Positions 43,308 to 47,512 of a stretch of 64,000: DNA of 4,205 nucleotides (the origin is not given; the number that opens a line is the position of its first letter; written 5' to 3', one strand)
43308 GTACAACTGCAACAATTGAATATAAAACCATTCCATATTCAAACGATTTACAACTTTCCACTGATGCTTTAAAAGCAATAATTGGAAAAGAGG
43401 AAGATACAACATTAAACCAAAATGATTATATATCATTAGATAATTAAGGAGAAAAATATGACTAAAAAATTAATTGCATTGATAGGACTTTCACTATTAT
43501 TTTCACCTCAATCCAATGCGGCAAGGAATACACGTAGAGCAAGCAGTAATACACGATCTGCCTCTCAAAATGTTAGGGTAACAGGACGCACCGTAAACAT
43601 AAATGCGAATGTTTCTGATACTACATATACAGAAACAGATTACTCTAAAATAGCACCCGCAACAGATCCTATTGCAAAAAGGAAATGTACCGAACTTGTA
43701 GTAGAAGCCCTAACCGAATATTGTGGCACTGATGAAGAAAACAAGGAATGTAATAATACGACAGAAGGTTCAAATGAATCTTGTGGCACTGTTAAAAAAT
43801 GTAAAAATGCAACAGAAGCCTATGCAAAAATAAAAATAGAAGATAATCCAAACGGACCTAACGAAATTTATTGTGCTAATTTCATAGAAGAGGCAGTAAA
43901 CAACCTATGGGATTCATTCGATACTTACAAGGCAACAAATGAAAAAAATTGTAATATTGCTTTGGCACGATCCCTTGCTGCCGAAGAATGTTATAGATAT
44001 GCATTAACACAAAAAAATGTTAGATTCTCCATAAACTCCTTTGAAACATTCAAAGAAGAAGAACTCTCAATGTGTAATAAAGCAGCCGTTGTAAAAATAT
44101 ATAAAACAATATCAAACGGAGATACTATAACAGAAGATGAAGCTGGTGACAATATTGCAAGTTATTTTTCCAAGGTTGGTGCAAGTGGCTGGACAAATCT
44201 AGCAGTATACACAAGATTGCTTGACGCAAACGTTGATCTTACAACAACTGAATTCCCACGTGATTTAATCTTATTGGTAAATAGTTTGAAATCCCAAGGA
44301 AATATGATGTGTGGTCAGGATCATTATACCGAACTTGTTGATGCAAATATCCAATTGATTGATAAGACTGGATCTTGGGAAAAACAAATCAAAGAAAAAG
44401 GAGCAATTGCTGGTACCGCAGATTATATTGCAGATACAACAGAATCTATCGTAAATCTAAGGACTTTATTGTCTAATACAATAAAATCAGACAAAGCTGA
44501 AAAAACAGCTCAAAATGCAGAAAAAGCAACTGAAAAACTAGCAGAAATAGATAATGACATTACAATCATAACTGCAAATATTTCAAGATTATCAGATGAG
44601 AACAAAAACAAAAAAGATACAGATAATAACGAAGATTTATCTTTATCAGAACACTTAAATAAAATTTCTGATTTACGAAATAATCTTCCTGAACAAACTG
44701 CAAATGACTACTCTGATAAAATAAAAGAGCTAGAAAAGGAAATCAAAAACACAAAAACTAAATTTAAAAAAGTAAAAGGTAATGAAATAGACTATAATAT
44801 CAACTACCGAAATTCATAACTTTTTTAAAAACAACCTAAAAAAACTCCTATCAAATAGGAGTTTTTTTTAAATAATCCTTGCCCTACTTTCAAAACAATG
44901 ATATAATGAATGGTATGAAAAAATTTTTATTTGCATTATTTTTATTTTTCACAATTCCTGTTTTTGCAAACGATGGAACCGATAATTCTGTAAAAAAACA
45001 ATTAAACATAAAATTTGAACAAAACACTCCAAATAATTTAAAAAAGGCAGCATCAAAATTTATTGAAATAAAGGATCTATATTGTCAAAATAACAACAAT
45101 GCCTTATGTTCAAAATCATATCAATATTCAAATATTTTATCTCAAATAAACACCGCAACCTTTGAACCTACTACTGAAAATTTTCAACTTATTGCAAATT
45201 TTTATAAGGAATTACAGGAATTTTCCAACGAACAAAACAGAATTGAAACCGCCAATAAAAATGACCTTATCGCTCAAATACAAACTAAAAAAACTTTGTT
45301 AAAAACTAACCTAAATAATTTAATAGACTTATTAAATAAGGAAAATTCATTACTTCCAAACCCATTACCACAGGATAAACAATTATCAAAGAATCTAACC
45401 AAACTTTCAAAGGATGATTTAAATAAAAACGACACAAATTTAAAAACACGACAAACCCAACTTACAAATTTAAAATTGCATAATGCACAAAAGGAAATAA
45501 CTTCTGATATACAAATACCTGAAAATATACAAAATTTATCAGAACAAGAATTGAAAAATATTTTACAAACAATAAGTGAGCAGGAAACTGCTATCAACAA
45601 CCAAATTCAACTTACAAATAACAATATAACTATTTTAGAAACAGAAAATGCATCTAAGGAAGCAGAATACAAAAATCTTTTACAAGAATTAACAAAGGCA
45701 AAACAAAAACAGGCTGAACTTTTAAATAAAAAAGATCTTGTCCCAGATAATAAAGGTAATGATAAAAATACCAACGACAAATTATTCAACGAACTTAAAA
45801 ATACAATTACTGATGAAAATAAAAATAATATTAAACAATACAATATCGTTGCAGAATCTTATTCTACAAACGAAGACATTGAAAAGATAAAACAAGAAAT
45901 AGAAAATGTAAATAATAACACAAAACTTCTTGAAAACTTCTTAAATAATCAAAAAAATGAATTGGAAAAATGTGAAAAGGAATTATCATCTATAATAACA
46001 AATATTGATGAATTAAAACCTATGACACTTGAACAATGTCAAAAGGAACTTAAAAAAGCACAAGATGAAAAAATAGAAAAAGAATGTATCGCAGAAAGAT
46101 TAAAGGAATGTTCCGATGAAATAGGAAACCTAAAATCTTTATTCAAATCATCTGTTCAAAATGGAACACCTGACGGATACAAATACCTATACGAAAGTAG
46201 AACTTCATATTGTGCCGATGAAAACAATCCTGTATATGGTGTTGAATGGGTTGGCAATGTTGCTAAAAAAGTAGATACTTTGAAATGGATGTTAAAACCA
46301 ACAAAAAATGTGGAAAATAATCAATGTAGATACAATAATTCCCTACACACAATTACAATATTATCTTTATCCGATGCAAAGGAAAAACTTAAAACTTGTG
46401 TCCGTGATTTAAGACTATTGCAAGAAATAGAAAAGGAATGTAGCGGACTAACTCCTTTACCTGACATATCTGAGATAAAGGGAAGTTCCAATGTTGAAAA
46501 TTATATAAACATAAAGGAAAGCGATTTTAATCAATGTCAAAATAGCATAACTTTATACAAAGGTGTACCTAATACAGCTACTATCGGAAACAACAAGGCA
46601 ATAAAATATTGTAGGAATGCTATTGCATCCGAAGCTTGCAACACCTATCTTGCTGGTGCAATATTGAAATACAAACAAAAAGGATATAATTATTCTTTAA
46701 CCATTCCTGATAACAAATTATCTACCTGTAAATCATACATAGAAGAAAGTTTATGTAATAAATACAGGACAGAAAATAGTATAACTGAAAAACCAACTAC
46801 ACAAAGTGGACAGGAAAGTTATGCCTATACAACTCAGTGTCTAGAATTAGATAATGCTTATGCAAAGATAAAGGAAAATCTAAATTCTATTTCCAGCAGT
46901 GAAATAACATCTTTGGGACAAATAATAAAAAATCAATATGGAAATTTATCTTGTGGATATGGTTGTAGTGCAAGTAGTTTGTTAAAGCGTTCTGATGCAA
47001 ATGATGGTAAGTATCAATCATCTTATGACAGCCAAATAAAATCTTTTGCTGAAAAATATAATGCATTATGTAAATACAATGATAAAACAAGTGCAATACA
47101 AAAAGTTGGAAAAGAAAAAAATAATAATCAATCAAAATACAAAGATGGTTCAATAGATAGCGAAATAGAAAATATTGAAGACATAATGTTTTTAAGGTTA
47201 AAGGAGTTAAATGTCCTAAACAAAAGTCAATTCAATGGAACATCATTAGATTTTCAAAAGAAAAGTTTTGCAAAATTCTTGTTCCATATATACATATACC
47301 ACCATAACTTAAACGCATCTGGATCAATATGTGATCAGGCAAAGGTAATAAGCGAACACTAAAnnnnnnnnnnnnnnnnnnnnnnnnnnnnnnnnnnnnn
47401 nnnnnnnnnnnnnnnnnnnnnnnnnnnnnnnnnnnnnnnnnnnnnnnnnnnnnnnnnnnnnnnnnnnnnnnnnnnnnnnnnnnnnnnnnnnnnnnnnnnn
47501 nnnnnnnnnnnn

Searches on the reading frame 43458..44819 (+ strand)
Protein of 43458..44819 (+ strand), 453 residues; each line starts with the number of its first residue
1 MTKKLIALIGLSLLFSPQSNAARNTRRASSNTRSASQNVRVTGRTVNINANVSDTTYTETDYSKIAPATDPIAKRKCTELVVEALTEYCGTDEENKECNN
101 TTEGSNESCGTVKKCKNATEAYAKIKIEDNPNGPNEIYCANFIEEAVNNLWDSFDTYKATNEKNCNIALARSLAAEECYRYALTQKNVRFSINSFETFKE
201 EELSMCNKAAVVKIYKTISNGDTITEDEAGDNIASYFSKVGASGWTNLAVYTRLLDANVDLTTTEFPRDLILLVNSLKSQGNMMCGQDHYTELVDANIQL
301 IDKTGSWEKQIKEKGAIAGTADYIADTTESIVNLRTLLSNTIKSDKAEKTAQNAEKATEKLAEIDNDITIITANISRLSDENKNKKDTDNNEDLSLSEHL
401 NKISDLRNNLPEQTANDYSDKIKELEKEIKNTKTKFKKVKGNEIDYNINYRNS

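Call 11: search_protein_families(library=pfam, proteins=[window:43458-44819:+], max_evalue=0.00001)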
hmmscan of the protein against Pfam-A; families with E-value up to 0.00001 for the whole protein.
window:43458-44819:+ (453 aa): 0 families

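Call 46: search_protein_families(library=pfam, proteins=[window:43458-44819:+], max_evalue=0.5)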
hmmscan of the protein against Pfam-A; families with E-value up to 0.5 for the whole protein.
window:43458-44819:+ (453 aa): 5 families
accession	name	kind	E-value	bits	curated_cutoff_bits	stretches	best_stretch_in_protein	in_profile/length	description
PF00312.27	Ribosomal_S15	-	0.017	15.7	31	1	356-426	10-79/81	Ribosomal protein S15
PF25764.1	KIF21A_4th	-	0.15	12.1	33.1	0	343-432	12-116/183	KIF21A-like domain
PF07615.16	Ykof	-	0.16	12.9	21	0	286-332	12-58/81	YKOF-related Family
PF16526.10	CLZ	-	0.34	11.8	26.7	0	412-439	23-50/71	C-terminal leucine zipper domain of cyclic nucleotide-gated channels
PF08718.16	GLTP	-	0.39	11.4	25.6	0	289-384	5-100/147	Glycolipid transfer protein (GLTP)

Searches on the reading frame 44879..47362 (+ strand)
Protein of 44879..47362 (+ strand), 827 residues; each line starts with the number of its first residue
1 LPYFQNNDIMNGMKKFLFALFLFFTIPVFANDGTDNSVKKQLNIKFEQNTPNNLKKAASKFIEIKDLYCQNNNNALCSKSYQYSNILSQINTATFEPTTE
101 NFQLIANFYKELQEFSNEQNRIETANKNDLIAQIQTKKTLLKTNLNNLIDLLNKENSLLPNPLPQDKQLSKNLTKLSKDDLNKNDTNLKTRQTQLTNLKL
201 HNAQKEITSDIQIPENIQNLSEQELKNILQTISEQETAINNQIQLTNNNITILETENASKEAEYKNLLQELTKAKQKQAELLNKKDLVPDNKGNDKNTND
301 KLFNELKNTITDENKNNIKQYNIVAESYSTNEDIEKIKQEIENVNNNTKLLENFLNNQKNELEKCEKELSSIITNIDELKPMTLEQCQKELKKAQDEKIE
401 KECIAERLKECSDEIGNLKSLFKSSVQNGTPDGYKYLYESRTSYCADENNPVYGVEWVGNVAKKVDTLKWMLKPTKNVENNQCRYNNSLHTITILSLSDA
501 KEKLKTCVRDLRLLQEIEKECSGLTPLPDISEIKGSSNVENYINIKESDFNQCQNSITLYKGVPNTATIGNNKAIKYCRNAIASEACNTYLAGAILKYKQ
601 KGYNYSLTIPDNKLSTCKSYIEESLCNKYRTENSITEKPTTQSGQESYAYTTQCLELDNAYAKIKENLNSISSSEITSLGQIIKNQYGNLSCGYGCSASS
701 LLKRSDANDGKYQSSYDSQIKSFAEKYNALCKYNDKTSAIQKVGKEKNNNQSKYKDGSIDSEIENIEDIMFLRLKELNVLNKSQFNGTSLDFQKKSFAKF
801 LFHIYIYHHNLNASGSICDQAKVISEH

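Call 11: search_protein_families(library=pfam, proteins=[window:44879-47362:+], max_evalue=0.00001)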
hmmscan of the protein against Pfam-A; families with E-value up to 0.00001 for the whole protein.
window:44879-47362:+ (827 aa): 0 families

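Call 46: search_protein_families(library=pfam, proteins=[window:44879-47362:+], max_evalue=0.5)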
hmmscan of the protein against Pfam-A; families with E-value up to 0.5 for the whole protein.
window:44879-47362:+ (827 aa): 3 families
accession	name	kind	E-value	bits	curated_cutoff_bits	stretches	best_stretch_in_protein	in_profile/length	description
PF17107.11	SesA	-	0.0038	17.8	26.3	1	383-427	41-85/122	N-terminal domain on NACHT_NTPase and P-loop NTPases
PF06818.20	Fez1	-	0.0039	18.1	34.4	1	355-482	40-155/199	Fez1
PF11932.13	DUF3450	-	0.0087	15.8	32.6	1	297-393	16-111/241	Protein of unknown function (DUF3450)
